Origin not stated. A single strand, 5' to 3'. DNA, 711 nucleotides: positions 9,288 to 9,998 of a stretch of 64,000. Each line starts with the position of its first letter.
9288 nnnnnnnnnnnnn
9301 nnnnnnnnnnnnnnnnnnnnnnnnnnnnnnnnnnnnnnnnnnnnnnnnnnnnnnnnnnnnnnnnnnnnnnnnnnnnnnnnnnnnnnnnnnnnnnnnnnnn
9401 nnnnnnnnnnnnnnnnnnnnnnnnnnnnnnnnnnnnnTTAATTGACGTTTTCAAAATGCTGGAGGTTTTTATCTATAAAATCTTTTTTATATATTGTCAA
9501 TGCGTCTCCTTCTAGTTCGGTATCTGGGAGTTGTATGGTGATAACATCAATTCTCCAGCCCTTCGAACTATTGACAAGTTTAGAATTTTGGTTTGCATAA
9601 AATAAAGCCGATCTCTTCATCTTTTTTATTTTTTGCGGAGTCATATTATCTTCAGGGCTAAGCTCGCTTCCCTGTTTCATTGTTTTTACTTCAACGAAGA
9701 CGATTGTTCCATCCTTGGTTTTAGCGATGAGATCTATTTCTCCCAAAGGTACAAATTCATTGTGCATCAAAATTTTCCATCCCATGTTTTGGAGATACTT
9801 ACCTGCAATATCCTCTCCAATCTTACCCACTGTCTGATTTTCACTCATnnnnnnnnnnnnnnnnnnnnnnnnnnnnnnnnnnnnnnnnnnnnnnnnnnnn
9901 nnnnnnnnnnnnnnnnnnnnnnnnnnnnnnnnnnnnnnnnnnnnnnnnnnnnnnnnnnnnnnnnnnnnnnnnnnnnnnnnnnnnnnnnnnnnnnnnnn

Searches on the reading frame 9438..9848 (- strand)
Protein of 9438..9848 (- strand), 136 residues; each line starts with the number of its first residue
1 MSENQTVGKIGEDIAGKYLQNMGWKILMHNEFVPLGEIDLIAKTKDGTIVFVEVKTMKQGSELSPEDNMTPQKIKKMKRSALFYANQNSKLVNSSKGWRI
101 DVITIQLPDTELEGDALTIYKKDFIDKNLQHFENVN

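Call 7: search_protein_families(library=pfam, proteins=[window:9438-9848:-])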
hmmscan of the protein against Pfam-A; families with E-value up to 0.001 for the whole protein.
window:9438-9848:- (136 aa): 2 families
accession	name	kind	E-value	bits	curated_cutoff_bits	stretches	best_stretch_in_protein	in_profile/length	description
PF02021.23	UPF0102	-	3e-20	72.8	23.6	1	11-105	1-80/80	Uncharacterised protein family UPF0102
PF08378.17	NERD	-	2.1e-06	28.6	22.1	1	8-89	2-88/111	Nuclease-related domain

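Call 14: find_encoding_contigs(protein=window:9438-9848:-, flank=10000, max_places=6)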
Protein window:9438-9848:- (136 aa): 5 contigs read that carry it; 2 places shown.
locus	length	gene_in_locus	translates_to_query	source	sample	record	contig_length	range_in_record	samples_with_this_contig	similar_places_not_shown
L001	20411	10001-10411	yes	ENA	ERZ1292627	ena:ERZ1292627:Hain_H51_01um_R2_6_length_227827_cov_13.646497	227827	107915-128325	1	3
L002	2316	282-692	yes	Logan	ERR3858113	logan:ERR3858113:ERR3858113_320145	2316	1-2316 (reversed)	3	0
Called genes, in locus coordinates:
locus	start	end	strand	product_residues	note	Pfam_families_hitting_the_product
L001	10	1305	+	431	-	PF01547:SBP_bac_1, PF13416:SBP_bac_8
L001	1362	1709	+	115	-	PF18895:T4SS_pilin (weak)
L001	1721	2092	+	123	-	PF04956:TrbC (weak), PF18895:T4SS_pilin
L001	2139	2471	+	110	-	PF18895:T4SS_pilin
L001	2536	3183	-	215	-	-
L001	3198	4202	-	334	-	PF01145:Band_7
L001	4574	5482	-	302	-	PF02899:Phage_int_SAM_1, PF13495:Phage_int_SAM_4 (faint), PF00589:Phage_integrase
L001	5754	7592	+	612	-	PF06480:FtsH_ext (weak), PF06068:TIP49 (faint), PF00004:AAA, PF07728:AAA_5 (faint), PF20720:nSTAND3 (faint), PF17862:AAA_lid_3, PF01434:Peptidase_M41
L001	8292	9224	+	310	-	PF02557:VanY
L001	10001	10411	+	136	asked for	PF08378:NERD (weak), PF02021:UPF0102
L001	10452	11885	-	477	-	PF08323:Glyco_transf_5, PF13439:Glyco_transf_4 (faint), PF00534:Glycos_transf_1, PF13692:Glyco_trans_1_4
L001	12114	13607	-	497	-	PF03065:Glyco_hydro_57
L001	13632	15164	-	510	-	PF08323:Glyco_transf_5, PF13579:Glyco_trans_4_4, PF00534:Glycos_transf_1, PF13692:Glyco_trans_1_4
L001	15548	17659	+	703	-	PF17191:RecG_wedge, PF01336:tRNA_anti-codon (weak), PF00270:DEAD, PF04851:ResIII, PF13604:AAA_30, PF00271:Helicase_C, PF19833:RecG_dom3_C (weak)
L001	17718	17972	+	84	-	-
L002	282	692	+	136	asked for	PF08378:NERD (weak), PF02021:UPF0102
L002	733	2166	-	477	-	PF08323:Glyco_transf_5, PF13439:Glyco_transf_4 (faint), PF00534:Glycos_transf_1, PF13692:Glyco_trans_1_4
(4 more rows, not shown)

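Call 27: find_homologous_proteins(query=window:9438-9848:-, max_evalue=0.00001)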
Query window:9438-9848:- (136 aa): 1194 proteins with E <= 0.00001 among 2556 candidates; the best 120 are listed.
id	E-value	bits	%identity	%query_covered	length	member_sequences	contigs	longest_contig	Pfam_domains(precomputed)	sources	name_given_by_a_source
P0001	7.1e-84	296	100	100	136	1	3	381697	PF02021.24,PF08378.18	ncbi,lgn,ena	ncbi:MAG: YraN family protein [Patescibacteria group bacterium]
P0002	8.4e-32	127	51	99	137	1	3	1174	PF02021.24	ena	-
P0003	4.2e-29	119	46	99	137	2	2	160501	PF02021.24,PF08378.18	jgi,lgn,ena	-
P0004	7.3e-29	118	51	99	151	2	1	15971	PF02021.24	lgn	-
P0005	6.3e-28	115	51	78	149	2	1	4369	PF02021.24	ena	-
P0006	1.3e-27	114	45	95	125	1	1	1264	PF02021.24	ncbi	-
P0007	1.8e-27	113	43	99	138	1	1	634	PF02021.24,PF01939.22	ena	-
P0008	2.8e-27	113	47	99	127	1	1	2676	PF02021.24,PF08378.18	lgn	-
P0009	3.4e-27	113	47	100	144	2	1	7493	PF02021.24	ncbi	-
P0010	4.6e-27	112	46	99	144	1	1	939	PF02021.24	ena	-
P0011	5.2e-27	112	47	95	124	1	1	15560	PF02021.24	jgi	jgi:putative endonuclease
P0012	2.3e-26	110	49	79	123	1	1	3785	PF02021.24,PF01939.22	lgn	-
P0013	2.8e-26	110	47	99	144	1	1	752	PF02021.24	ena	-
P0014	4.4e-26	109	44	99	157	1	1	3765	PF02021.24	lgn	-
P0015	6.2e-26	108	43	100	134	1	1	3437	PF02021.24,PF08378.18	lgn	-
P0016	7.3e-26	108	45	95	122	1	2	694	PF02021.24,PF08378.18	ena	-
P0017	8.5e-26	108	44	96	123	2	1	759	PF02021.24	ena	-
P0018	1.8e-25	107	49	88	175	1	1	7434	PF02021.24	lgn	-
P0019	2.2e-25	107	46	99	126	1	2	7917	PF02021.24,PF08378.18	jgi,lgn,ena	-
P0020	2.8e-25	106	43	100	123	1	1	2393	PF02021.24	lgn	-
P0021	5.5e-25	105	51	99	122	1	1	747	PF02021.24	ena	-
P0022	1.1e-24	104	46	99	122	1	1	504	PF02021.24,PF08378.18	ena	-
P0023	1.3e-24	104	47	98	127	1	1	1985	PF02021.24,PF08378.18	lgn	-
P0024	1.4e-24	104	47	99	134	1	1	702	PF02021.24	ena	-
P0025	1.5e-24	104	44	99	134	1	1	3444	PF02021.24,PF01939.22,PF08378.18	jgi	jgi:putative endonuclease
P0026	1.8e-24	104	47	79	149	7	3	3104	PF02021.24,PF01939.22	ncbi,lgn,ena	-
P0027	2.0e-24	104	50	79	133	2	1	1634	PF02021.24,PF01939.22,PF08378.18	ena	-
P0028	4.2e-24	103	50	77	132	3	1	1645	PF02021.24,PF01939.22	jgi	jgi:putative endonuclease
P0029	6.4e-24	102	50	76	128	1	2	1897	PF02021.24,PF01939.22,PF08378.18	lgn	-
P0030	7.7e-24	102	42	99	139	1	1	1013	PF02021.24,PF08378.18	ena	-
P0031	8.4e-24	102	48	79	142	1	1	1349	PF02021.24,PF01939.22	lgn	-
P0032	4.7e-23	99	41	99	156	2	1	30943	PF02021.24,PF08378.18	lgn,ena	-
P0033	4.9e-23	99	43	96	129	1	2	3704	PF02021.24,PF01939.22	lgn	-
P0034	5.3e-23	99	37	99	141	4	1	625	PF02021.24,PF01939.22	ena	-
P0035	5.5e-23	99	43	99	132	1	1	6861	PF02021.24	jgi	jgi:putative endonuclease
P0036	6.1e-23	99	41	95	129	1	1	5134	PF02021.24,PF01939.22,PF08378.18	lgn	-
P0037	6.3e-23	99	47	99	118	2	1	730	PF02021.24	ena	-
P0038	7.1e-23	99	50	74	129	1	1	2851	PF02021.24,PF01939.22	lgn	-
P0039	7.1e-23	99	38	99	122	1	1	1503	PF02021.24,PF08378.18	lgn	-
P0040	7.3e-23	99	42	99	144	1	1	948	PF02021.24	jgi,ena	-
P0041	9.5e-23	98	45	95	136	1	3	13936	PF02021.24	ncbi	-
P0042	9.8e-23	98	40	99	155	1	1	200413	PF02021.24,PF01939.22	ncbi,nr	ncbi:MAG: YraN family protein [Candidatus Harrisonbacteria bacterium]|nr:YraN family protein [Candid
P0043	1.2e-22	98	40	98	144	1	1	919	PF02021.24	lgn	-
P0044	1.3e-22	98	37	100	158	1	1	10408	PF02021.24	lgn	-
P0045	1.4e-22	98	44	80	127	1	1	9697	PF02021.24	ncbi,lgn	-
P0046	1.4e-22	98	45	82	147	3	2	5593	PF02021.24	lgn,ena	-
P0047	1.4e-22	98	42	99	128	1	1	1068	PF02021.24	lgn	-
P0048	1.7e-22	97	48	80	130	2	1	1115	PF02021.24,PF01939.22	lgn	-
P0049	1.7e-22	97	39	99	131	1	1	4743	PF02021.24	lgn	-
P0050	1.8e-22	97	42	99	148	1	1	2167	PF02021.24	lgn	-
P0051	2.3e-22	97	45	76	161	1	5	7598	PF02021.24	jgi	jgi:putative endonuclease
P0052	2.3e-22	97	45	80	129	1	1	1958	PF02021.24,PF01939.22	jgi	jgi:putative endonuclease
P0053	2.3e-22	97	42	98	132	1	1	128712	PF02021.24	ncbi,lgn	-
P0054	3.5e-22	96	39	99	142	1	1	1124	PF02021.24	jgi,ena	-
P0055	6.2e-22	96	44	79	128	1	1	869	PF02021.24,PF08378.18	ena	-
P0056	6.9e-22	95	44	96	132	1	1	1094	PF02021.24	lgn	-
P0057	7.6e-22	95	42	98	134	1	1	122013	PF02021.24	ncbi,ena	-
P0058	9.6e-22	95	42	99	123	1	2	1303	PF02021.24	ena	-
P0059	1.1e-21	95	46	74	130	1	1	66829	PF02021.24,PF01939.22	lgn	-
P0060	1.1e-21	95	43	99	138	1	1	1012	PF02021.24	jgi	jgi:putative endonuclease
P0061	1.2e-21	95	43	99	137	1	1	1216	PF02021.24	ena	-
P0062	1.4e-21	94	46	80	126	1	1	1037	PF02021.24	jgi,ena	jgi:putative endonuclease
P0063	1.5e-21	94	47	99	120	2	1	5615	PF02021.24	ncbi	-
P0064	2.4e-21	94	36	99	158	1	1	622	PF02021.24,PF08378.18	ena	-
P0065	2.9e-21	93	34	99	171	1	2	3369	PF02021.24,PF01939.22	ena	-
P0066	3.1e-21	93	42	95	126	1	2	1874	PF02021.24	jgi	-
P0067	3.6e-21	93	41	99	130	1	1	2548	PF02021.24,PF01939.22,PF08378.18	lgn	-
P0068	3.6e-21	93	41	99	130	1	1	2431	PF02021.24,PF01939.22,PF08378.18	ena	-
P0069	3.8e-21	93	47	99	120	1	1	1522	PF02021.24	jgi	jgi:putative endonuclease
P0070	5.3e-21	93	42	99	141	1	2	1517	PF02021.24,PF08378.18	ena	-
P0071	7.1e-21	92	47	77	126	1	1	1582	PF02021.24,PF01939.22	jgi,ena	-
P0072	1.0e-20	92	41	96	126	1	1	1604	PF02021.24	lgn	-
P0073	1.1e-20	92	47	99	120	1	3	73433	PF02021.24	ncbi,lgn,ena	-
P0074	1.2e-20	91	43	85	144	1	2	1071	PF02021.24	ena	-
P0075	1.2e-20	91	45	79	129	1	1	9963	PF02021.24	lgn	-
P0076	1.6e-20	91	38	100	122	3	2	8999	PF02021.24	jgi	-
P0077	1.9e-20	91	47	77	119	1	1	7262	PF02021.24,PF01939.22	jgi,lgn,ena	-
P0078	2.0e-20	91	41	100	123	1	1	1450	PF02021.24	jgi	jgi:putative endonuclease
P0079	2.8e-20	90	40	99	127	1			PF02021.24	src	-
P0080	2.8e-20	90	41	99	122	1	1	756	PF02021.24,PF08378.18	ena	-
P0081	2.9e-20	90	37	99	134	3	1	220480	PF02021.24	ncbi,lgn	-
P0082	3.1e-20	90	35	99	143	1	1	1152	PF02021.24,PF08378.18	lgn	-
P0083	3.6e-20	90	44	95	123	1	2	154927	PF02021.24,PF08378.18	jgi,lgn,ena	-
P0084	3.9e-20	90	48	77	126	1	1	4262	PF02021.24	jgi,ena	-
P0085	6.1e-20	89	48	79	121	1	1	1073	PF02021.24,PF08378.18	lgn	-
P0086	6.6e-20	89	43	99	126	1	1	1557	PF02021.24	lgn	-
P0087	6.9e-20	89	37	99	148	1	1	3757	PF02021.24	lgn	-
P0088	8.3e-20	89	34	98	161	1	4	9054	PF02021.24,PF01939.22,PF08378.18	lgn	-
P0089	1.1e-19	88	38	99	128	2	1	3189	PF02021.24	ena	-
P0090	1.1e-19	88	39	99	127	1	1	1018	PF02021.24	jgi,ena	-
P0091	1.3e-19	88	44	75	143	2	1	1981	PF02021.24,PF01939.22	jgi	-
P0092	1.6e-19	88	45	78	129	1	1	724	PF02021.24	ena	-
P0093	1.6e-19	88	40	99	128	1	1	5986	PF02021.24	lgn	-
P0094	1.9e-19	88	47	79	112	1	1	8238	PF02021.24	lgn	-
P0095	2.1e-19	87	40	97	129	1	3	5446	PF02021.24,PF08378.18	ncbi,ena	-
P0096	2.5e-19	87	44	79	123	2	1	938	PF02021.24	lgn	-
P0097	2.7e-19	87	41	99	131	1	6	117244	PF02021.24,PF01939.22,PF08378.18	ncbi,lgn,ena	ncbi:MAG: YraN family protein [Patescibacteria group bacterium]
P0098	2.8e-19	87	39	98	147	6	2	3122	PF02021.24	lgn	-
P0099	4.9e-19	86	46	76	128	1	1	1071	PF02021.24,PF08378.18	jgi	-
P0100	5.0e-19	86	40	100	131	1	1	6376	PF02021.24,PF08378.18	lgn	-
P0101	5.7e-19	86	42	79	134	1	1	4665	PF02021.24,PF08378.18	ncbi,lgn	-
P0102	5.9e-19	86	47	76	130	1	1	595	PF02021.24,PF08378.18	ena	-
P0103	1.0e-18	85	44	82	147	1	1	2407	PF02021.24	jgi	jgi:putative endonuclease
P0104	1.2e-18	85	38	100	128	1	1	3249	PF02021.24,PF08378.18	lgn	-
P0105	1.5e-18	85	37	99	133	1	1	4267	PF02021.24,PF08378.18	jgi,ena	-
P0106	1.6e-18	85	35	99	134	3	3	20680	PF02021.24,PF01939.22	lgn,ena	-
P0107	1.7e-18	84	38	79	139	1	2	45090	PF02021.24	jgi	-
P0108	1.7e-18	84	39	97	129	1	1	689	PF02021.24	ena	-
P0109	2.1e-18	84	48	44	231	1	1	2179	PF02021.24,PF08378.18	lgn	-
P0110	2.5e-18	84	43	79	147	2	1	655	PF02021.24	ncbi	-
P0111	3.1e-18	84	41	99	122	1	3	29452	PF02021.24,PF08378.18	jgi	jgi:putative endonuclease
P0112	3.5e-18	83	39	99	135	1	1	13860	PF02021.24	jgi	jgi:putative endonuclease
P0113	4.7e-18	83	41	98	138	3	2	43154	PF02021.24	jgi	jgi:putative endonuclease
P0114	5.3e-18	83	50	44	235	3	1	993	PF02021.24,PF08378.18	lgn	-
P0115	5.4e-18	83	41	96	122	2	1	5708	PF02021.24,PF08378.18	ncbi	-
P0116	7.5e-18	82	43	99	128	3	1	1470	PF02021.24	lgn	-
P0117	9.0e-18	82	43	98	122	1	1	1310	PF02021.24,PF08378.18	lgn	-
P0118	1.2e-17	82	49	76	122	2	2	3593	PF02021.24,PF08378.18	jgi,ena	-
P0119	1.8e-17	81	41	99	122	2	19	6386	PF02021.24,PF08378.18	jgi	jgi:putative endonuclease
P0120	2.3e-17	81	46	78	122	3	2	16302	PF02021.24,PF08378.18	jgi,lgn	-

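Call 29: find_related_loci(query=A1, collection=metagenome_contigs, flank=5000)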
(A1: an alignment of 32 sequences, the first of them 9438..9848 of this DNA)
Query A1 (136 aa) in metagenome_contigs; peptide patterns used: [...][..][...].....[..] (x = any residue, [..] = any of these).
600 stretches matched a pattern (row limit reached: there are more); 505 encode a relative of the query (tblastn E <= 1e-3); the best 80 are kept; 80 distinct loci.
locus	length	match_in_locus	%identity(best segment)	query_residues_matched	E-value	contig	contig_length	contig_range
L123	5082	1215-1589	41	1-135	4e-30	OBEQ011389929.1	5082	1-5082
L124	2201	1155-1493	47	1-110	6e-29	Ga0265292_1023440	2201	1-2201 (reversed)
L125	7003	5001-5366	38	1-135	8e-27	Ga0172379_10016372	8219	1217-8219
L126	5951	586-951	39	1-135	2e-26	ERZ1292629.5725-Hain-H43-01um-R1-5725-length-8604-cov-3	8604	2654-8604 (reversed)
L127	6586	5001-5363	40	2-135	2e-26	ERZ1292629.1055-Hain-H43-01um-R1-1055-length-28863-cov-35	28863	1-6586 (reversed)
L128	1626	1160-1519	45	7-131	4e-26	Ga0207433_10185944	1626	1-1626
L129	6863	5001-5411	34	1-135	6e-26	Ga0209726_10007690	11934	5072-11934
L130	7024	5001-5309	41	5-105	3e-21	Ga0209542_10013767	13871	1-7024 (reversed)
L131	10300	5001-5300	42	1-106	3e-19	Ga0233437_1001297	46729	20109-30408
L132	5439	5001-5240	47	4-84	5e-19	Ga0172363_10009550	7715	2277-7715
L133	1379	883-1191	42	1-107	4e-19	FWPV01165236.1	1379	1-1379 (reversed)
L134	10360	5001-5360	33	1-135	1e-18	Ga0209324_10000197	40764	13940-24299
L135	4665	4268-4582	41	3-111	3e-18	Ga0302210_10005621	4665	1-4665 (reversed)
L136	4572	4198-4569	36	1-131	4e-18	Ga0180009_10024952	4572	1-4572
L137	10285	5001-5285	43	7-105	7e-18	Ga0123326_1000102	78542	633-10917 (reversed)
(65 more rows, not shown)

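Call 38: search_protein_families(library=pfam, max_evalue=0.00001, proteins=[L123:1215-1592:+, L123:1731-3104:-, L123:3180-4724:-])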
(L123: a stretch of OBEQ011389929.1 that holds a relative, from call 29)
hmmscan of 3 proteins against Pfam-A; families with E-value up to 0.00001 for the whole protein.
L123:1215-1592:+ (125 aa): 1 family
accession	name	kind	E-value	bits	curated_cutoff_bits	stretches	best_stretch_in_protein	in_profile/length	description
PF02021.23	UPF0102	-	5.5e-21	75.2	23.6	1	11-105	1-80/80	Uncharacterised protein family UPF0102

L123:1731-3104:- (457 aa): 1 family
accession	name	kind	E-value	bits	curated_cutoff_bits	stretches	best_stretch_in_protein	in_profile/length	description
PF03065.20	Glyco_hydro_57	-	7.8e-28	98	21.2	1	23-233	43-254/291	Glycosyl hydrolase family 57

L123:3180-4724:- (514 aa): 4 families
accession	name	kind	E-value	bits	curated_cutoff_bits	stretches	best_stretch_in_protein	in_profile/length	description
PF08323.17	Glyco_transf_5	-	3.1e-65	220.7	22.7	1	11-266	1-239/239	Starch synthase catalytic domain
PF00534.26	Glycos_transf_1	-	8.1e-18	65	26.4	1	312-477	5-166/172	Glycosyl transferases group 1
PF13692.12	Glyco_trans_1_4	-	1.8e-09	38.4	27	1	326-469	5-142/142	Glycosyl transferases group 1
PF13439.12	Glyco_transf_4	-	8e-06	26.4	28.5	0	141-253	60-150/170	Glycosyltransferase Family 4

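Call 59: search_protein_families(library=pfam, max_evalue=0.00001, proteins=[L130:2707-4233:-, L130:4242-4568:-, L130:4977-5381:+, L130:5460-6719:+, L130:1408-2397:+, L130:183-794:+])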
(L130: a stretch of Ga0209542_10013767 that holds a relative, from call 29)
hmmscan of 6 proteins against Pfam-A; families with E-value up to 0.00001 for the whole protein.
L130:2707-4233:- (508 aa): 5 families
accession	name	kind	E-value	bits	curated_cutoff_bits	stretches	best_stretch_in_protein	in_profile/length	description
PF01078.27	Mg_chelatase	-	5e-92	307.4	20.3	1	196-400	1-206/207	Magnesium chelatase, subunit ChlI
PF13541.12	ChlI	-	6.3e-39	133.1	27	1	23-148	1-121/121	Subunit ChlI of Mg-chelatase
PF13335.12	Mg_chelatase_C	-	2.1e-23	83.1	26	1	410-503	3-94/94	Magnesium chelatase, subunit ChlI C-terminal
PF07728.20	AAA_5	-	2e-10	41.3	22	1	219-354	1-125/139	AAA domain (dynein-related subfamily)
PF00493.29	MCM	-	2e-09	37.4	23.3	1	212-389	52-200/224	MCM P-loop domain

L130:4242-4568:- (108 aa): 1 family
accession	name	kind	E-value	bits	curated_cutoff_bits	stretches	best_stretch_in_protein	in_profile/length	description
PF01258.23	zf-dskA_traR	-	8.5e-06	26.1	24.9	0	76-105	1-30/36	Prokaryotic dksA/traR C4-type zinc finger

L130:4977-5381:+ (134 aa): 1 family
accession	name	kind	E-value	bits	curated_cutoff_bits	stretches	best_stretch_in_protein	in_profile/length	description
PF02021.23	UPF0102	-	2.9e-19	69.6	23.6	1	15-111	1-80/80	Uncharacterised protein family UPF0102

L130:5460-6719:+ (419 aa): 3 families
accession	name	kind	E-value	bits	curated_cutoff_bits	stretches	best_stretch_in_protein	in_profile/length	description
PF08529.16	NusA_N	-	1.1e-29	103.5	23.8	1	6-168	1-119/119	NusA N-terminal domain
PF13184.12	KH_5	-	1.5e-26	92.7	27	1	273-341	1-69/69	NusA-like KH domain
PF00575.29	S1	-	4.8e-06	27.3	22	0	177-234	3-67/74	S1 RNA binding domain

L130:1408-2397:+ (329 aa): 2 families
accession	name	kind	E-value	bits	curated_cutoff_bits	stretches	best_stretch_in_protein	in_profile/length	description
PF01551.29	Peptidase_M23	-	6.7e-23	81.1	28.7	1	228-324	3-92/96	Peptidase family M23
PF01476.26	LysM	-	4.4e-20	71.8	20.9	2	97-139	1-42/43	LysM domain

L130:183-794:+ (203 aa): 0 families

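Call 61: find_encoding_contigs(protein=P0003, flank=6000, max_places=1)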
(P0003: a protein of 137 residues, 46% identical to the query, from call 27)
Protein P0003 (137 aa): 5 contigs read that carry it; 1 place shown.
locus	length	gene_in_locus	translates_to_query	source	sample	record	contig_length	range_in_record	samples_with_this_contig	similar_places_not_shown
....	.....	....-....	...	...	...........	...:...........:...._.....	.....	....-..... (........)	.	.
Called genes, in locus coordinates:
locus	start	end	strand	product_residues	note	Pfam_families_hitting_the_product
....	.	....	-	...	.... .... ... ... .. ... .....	-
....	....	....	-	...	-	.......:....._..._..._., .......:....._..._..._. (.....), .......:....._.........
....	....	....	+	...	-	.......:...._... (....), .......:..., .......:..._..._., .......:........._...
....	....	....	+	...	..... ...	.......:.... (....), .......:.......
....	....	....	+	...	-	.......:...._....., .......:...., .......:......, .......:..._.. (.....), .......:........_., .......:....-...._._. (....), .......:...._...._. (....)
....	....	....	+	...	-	-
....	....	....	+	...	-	-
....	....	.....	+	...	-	-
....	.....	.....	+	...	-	-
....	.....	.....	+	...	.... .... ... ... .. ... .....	-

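Call 62: find_encoding_contigs(protein=P0004, flank=6000, max_places=1)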
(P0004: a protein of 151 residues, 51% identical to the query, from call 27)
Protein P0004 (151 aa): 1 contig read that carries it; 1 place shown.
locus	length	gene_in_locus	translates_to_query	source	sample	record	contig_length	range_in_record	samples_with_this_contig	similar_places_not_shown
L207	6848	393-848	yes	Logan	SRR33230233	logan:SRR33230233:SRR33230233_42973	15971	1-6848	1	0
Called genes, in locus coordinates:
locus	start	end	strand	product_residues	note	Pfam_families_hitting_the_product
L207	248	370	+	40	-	-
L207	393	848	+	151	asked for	PF02021:UPF0102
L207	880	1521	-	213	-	PF01398:JAB (weak), PF14464:Prok-JAB (weak)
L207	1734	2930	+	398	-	PF08529:NusA_N, PF00575:S1 (weak), PF13184:KH_NusA_1st, PF26594:KH_NusA_2nd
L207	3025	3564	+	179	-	PF00719:Pyrophosphatase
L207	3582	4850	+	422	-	PF05697:Trigger_N, PF00254:FKBP_C (weak), PF05698:Trigger_C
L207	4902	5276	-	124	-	-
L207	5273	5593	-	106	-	-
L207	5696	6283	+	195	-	PF00574:CLP_protease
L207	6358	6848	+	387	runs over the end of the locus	PF00579:tRNA-synt_1b, PF22421:SYY_C-terminal (weak)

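Call 63: find_encoding_contigs(protein=P0011, flank=6000, max_places=1)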
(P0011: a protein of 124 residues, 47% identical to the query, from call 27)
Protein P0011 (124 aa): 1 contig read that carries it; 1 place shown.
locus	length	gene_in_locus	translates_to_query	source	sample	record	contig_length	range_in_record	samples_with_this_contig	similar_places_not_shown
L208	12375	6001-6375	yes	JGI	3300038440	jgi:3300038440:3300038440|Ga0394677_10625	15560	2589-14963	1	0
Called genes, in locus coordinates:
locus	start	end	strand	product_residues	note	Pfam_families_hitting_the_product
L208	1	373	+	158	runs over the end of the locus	PF00011:HSP20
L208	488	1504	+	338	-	PF01734:Patatin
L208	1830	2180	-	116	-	PF02033:RBFA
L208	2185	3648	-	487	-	PF00009:GTP_EFTU, PF01926:MMR_HSR1, PF22042:EF-G_D2, PF11987:IF-2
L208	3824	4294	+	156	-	-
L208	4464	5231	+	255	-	-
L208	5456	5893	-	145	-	PF00961:LAGLIDADG_1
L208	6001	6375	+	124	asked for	PF02021:UPF0102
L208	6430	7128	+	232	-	PF01797:Y1_Tnp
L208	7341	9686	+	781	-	-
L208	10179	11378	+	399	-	PF08529:NusA_N, PF00575:S1 (weak), PF13184:KH_NusA_1st, PF26594:KH_NusA_2nd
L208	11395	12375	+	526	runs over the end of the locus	?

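Call 88: find_encoding_contigs(protein=P0009, flank=5000, max_places=1)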
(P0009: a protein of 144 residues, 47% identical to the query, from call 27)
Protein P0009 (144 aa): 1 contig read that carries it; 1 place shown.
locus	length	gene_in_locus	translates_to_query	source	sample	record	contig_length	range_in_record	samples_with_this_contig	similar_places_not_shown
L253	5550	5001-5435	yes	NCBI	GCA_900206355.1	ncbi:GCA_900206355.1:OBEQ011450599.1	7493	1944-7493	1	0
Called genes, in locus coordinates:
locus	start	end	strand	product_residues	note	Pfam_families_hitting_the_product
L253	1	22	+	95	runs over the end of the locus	-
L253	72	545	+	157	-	-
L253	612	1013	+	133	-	-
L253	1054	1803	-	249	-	-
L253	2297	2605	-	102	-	-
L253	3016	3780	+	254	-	-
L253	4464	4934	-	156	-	PF00961:LAGLIDADG_1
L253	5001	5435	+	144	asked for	PF02021:UPF0102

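Call 89: find_encoding_contigs(protein=P0018, flank=5000, max_places=1)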
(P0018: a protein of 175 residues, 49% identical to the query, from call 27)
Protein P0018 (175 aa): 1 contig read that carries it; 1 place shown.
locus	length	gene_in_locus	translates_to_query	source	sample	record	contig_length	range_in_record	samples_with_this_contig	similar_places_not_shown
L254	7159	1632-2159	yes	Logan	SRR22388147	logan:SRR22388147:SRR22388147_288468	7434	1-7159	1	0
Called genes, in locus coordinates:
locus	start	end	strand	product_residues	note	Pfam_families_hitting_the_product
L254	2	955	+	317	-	?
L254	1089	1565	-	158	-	PF00961:LAGLIDADG_1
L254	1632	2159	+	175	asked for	PF02021:UPF0102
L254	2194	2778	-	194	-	-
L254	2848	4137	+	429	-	PF08529:NusA_N, PF00575:S1 (weak), PF13184:KH_NusA_1st, PF26594:KH_NusA_2nd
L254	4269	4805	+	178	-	PF00719:Pyrophosphatase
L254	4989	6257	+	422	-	PF05697:Trigger_N, PF00254:FKBP_C (weak), PF05698:Trigger_C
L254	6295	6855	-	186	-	-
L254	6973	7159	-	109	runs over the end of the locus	-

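Call 90: find_encoding_contigs(protein=P0019, flank=5000, max_places=1)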
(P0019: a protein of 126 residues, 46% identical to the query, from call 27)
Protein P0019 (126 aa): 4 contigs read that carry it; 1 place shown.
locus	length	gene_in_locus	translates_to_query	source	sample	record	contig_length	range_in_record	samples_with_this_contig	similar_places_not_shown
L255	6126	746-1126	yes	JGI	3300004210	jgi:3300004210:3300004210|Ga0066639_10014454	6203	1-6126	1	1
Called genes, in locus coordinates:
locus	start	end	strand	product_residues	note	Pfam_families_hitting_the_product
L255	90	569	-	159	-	-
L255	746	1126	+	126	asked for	PF08378:NERD (weak), PF02021:UPF0102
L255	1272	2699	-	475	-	PF08323:Glyco_transf_5, PF13439:Glyco_transf_4, PF00534:Glycos_transf_1, PF13692:Glyco_trans_1_4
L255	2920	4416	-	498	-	PF03065:Glyco_hydro_57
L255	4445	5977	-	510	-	PF08323:Glyco_transf_5, PF13579:Glyco_trans_4_4 (faint), PF00534:Glycos_transf_1, PF13692:Glyco_trans_1_4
